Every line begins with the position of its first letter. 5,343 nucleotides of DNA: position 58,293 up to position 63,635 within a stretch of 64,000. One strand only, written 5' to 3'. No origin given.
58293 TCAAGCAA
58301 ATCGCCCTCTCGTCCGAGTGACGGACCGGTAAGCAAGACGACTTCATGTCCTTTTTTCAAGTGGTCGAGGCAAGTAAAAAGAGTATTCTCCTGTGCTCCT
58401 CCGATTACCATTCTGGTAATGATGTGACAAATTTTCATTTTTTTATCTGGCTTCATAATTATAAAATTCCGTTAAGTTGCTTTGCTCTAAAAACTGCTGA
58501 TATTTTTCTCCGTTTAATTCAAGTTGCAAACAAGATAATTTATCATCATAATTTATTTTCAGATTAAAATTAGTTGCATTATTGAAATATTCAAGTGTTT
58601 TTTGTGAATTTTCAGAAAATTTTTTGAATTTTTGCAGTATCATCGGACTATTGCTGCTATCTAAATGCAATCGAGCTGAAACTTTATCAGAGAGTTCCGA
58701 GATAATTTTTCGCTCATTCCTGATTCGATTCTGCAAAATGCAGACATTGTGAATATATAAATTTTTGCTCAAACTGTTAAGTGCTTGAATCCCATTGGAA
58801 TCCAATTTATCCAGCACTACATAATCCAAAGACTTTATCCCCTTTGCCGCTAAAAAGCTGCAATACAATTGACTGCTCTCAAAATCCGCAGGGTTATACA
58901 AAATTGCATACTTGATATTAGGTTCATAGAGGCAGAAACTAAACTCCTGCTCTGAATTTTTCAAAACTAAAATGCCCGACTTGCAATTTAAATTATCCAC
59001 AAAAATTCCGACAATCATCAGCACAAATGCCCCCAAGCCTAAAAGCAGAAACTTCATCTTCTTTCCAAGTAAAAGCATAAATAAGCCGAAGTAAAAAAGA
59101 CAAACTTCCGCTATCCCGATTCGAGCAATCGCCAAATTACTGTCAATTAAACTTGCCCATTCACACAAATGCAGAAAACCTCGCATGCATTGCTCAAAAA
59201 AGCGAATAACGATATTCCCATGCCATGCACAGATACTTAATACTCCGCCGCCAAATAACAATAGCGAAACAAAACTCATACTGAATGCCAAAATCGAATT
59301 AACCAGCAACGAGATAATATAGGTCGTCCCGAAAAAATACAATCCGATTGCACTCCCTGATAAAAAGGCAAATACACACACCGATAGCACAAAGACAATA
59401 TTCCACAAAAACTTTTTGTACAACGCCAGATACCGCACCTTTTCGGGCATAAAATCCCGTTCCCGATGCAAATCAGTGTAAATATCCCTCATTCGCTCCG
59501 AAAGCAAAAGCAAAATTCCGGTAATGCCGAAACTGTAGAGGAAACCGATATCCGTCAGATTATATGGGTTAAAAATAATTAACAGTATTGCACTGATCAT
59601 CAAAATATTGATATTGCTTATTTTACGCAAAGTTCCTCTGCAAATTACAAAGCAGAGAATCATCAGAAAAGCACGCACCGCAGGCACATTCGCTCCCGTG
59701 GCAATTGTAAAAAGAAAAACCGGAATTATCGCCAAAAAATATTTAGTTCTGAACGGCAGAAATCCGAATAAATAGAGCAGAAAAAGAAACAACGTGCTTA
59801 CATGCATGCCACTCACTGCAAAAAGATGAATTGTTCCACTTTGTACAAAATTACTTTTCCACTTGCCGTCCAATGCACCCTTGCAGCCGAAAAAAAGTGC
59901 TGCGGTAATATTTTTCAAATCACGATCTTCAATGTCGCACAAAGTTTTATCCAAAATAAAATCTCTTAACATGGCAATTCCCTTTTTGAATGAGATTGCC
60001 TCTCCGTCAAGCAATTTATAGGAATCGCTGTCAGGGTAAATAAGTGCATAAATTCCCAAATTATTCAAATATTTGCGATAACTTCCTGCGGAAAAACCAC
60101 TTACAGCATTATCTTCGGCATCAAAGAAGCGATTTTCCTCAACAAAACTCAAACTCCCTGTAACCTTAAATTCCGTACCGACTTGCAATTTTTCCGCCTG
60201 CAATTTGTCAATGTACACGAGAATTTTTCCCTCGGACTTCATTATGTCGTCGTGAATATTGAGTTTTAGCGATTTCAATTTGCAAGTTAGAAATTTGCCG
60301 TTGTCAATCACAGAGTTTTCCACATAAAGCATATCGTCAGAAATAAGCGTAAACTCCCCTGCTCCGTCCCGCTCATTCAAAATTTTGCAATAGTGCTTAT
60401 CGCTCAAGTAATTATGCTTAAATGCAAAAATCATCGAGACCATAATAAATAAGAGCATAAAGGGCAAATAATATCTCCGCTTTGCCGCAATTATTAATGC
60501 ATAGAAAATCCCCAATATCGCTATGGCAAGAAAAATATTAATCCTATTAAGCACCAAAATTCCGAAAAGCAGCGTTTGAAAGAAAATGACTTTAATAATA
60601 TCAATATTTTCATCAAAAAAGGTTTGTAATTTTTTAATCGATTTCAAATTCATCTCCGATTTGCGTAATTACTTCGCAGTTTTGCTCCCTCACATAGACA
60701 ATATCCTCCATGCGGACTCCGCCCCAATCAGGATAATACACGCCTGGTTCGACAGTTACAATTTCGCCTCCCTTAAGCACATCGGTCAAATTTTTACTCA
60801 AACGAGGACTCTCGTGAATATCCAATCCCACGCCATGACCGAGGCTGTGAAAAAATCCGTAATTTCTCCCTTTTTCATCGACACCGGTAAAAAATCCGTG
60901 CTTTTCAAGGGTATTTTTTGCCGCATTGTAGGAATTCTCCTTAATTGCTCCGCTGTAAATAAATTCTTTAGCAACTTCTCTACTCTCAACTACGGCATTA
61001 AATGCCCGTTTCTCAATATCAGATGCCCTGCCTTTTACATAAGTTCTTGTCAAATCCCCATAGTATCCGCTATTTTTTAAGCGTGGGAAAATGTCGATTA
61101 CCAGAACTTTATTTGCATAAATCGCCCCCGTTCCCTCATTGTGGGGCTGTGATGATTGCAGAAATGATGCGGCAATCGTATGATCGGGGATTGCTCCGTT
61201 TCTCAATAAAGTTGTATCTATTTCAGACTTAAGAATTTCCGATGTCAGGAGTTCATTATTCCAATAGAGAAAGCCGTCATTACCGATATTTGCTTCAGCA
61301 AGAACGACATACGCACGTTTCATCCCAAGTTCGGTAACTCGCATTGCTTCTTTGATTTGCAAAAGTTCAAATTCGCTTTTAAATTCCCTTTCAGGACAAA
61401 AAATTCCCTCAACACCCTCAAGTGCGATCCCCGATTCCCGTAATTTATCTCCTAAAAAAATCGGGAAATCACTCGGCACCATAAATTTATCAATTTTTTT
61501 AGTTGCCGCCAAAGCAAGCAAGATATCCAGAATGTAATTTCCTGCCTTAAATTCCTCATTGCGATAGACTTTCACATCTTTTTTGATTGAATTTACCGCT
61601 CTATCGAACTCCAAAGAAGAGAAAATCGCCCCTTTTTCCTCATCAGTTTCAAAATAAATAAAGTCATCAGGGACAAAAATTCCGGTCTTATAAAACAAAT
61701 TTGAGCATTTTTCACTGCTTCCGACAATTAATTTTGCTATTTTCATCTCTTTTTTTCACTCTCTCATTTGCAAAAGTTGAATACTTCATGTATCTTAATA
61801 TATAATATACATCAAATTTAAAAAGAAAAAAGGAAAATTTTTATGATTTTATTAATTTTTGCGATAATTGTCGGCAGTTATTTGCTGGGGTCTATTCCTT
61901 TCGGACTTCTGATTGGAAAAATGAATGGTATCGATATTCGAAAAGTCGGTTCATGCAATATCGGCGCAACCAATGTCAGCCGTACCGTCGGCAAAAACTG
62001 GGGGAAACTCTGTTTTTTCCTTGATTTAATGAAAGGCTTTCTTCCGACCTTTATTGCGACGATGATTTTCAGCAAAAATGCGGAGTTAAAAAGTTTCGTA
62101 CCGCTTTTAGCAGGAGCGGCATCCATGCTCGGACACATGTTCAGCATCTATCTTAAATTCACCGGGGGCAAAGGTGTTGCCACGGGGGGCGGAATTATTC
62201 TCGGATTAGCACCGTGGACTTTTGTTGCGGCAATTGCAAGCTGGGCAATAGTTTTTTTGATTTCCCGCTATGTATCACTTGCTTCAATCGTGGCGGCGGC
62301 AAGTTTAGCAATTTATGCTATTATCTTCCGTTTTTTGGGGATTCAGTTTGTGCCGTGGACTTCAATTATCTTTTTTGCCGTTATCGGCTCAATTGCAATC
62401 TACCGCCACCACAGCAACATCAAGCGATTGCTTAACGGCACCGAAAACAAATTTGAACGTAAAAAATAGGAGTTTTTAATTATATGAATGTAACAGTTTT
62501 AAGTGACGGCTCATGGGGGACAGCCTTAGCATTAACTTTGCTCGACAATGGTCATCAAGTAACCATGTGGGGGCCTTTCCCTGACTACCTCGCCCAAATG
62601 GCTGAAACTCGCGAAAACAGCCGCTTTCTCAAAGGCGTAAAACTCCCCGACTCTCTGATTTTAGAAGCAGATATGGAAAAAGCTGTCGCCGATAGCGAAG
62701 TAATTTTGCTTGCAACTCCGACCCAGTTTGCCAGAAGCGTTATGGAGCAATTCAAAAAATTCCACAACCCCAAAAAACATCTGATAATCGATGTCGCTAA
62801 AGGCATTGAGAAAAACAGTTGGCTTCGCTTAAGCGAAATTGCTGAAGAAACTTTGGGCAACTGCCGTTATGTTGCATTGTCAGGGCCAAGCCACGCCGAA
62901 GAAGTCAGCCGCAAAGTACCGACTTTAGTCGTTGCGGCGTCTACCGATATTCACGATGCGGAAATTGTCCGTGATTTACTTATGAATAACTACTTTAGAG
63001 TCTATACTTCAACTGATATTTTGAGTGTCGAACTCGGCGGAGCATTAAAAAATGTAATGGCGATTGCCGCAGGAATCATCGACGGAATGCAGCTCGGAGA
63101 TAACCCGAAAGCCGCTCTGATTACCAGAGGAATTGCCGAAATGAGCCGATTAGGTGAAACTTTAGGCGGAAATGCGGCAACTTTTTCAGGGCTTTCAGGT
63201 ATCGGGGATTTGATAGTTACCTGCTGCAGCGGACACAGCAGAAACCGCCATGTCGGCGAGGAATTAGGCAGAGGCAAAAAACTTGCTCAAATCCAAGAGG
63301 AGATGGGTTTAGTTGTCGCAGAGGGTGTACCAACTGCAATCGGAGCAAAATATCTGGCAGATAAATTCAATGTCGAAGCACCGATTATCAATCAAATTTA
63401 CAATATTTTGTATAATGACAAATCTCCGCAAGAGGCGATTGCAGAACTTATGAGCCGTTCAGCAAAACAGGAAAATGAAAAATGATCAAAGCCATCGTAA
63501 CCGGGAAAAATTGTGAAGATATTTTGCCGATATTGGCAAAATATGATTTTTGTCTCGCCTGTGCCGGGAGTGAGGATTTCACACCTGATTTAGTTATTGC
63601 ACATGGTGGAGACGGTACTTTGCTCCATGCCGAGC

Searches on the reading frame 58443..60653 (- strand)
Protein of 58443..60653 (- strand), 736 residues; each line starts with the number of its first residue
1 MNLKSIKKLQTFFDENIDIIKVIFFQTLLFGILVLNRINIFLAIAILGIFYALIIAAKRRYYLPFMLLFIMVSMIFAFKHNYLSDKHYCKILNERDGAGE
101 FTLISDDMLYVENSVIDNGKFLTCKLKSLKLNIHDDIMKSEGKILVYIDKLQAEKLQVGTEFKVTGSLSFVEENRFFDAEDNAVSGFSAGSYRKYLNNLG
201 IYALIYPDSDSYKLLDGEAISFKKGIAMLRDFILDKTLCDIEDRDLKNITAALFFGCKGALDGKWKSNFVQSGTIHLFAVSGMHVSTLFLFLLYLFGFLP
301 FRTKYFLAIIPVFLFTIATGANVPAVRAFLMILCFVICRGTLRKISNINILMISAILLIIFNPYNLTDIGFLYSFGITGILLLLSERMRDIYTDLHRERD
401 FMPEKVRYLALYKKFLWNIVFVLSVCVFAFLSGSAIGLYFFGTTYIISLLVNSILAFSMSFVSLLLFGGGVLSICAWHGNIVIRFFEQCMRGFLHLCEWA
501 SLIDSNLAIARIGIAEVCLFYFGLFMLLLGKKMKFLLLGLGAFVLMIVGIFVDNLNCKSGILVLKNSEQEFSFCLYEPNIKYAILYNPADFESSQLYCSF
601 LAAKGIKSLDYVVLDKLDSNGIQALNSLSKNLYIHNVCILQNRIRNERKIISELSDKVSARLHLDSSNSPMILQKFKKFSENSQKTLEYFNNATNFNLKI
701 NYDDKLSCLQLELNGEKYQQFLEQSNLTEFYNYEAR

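Call 58: search_protein_families(library=pfam, proteins=[window:58443-60653:-])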
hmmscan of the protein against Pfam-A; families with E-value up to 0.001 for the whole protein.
window:58443-60653:- (736 aa): 2 families
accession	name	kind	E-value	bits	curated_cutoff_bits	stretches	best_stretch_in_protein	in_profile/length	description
PF03772.21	Competence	-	3.5e-39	135.2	23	1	253-532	1-268/270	Competence protein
PF13567.11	DUF4131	-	2e-08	34.6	31.6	1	41-209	9-161/165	Domain of unknown function (DUF4131)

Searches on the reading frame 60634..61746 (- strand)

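Call 22: search_protein_families(library=pfam, proteins=[window:60634-61746:-])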
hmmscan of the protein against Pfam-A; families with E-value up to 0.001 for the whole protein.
window:60634-61746:- (370 aa): 1 family
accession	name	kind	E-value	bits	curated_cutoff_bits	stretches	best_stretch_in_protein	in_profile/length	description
PF00557.29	Peptidase_M24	-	1.9e-36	126.3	23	1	131-354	3-208/208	Metallopeptidase family M24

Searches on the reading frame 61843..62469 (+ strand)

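Call 22: search_protein_families(library=pfam, proteins=[window:61843-62469:+])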
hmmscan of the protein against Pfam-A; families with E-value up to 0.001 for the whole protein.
window:61843-62469:+ (208 aa): 1 family
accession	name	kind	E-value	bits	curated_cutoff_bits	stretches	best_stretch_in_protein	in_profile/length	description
PF02660.20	G3P_acyltransf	-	1.5e-53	181.7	24.1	1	12-196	2-164/164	Glycerol-3-phosphate acyltransferase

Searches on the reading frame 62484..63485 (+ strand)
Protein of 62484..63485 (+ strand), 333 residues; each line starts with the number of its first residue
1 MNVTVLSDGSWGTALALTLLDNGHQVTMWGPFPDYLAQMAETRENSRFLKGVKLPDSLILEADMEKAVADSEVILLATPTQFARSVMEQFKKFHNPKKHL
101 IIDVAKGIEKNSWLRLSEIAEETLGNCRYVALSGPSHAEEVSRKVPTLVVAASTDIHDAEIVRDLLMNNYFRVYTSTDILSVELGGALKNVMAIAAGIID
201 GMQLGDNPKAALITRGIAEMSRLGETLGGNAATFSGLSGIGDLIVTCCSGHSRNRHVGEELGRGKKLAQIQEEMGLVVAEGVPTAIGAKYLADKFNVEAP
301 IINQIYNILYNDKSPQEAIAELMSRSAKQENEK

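Call 22: search_protein_families(library=pfam, proteins=[window:62484-63485:+])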
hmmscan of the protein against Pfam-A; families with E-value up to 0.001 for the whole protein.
window:62484-63485:+ (333 aa): 4 families
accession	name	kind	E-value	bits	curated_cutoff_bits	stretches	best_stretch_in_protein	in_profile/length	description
PF07479.19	NAD_Gly3P_dh_C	-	4.8e-56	189.3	25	1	178-319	1-141/142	NAD-dependent glycerol-3-phosphate dehydrogenase C-terminus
PF01210.29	NAD_Gly3P_dh_N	-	1.2e-46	159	23.1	1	3-157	2-156/158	NAD-dependent glycerol-3-phosphate dehydrogenase N-terminus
PF20618.3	GPD_NAD_C_bact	-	6.2e-20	72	27.6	1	238-305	1-66/66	Bacterial GPD, NAD-dependent C-terminal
PF03807.23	F420_oxidored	-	3e-08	34.6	21.6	1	3-106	2-93/94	NADP oxidoreductase coenzyme F420-dependent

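Call 68: find_encoding_contigs(protein=window:62484-63485:+, flank=10000, max_places=2)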
Protein window:62484-63485:+ (333 aa): 4 contigs read that carry it; 2 places shown.
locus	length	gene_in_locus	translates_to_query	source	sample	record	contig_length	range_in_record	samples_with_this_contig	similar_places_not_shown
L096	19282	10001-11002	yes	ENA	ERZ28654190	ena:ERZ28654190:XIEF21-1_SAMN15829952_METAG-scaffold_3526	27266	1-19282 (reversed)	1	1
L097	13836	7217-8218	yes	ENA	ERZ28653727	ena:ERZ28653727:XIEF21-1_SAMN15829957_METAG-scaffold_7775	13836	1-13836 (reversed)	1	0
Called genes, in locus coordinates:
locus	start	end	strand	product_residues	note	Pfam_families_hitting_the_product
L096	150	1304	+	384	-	PF13685:Fe-ADH_2 (weak), PF00465:Fe-ADH, PF25137:ADH_Fe_C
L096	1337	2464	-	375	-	PF03773:ArsP_1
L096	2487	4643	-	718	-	PF01926:MMR_HSR1, PF02421:FeoB_N, PF04548:AIG1 (faint), PF09439:SRPRB, PF17910:FeoB_Cyto, PF07670:Gate, PF07664:FeoB_C, PF07670:Gate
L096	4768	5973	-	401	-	PF13439:Glyco_transf_4, PF13477:Glyco_trans_4_2, PF13579:Glyco_trans_4_4, PF00534:Glycos_transf_1, PF13692:Glyco_trans_1_4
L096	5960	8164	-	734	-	PF13567:DUF4131, PF03772:Competence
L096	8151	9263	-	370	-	PF00557:Peptidase_M24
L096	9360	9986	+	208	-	PF02660:G3P_acyltransf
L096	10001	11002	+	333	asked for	PF01210:NAD_Gly3P_dh_N, PF03807:F420_oxidored, PF07479:NAD_Gly3P_dh_C, PF20618:GPD_NAD_C_bact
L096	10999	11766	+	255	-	-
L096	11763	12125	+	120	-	PF03692:CxxCxxCC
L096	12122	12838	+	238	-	PF08003:Methyltransf_9 (weak), PF03291:mRNA_G-N7_MeTrfase (faint), PF13489:Methyltransf_23, PF13847:Methyltransf_31, PF08241:Methyltransf_11, PF08242:Methyltransf_12, PF13649:Methyltransf_25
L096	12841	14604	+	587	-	PF05045:RgpF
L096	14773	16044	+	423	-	PF07690:MFS_1 (weak), PF12832:MFS_1_like (weak)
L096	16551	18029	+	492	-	PF00308:Bac_DnaA, PF13191:AAA_16 (faint), PF00004:AAA, PF01695:IstB_IS21, PF08299:Bac_DnaA_C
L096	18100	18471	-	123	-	-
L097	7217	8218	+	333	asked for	PF01210:NAD_Gly3P_dh_N, PF03807:F420_oxidored, PF07479:NAD_Gly3P_dh_C, PF20618:GPD_NAD_C_bact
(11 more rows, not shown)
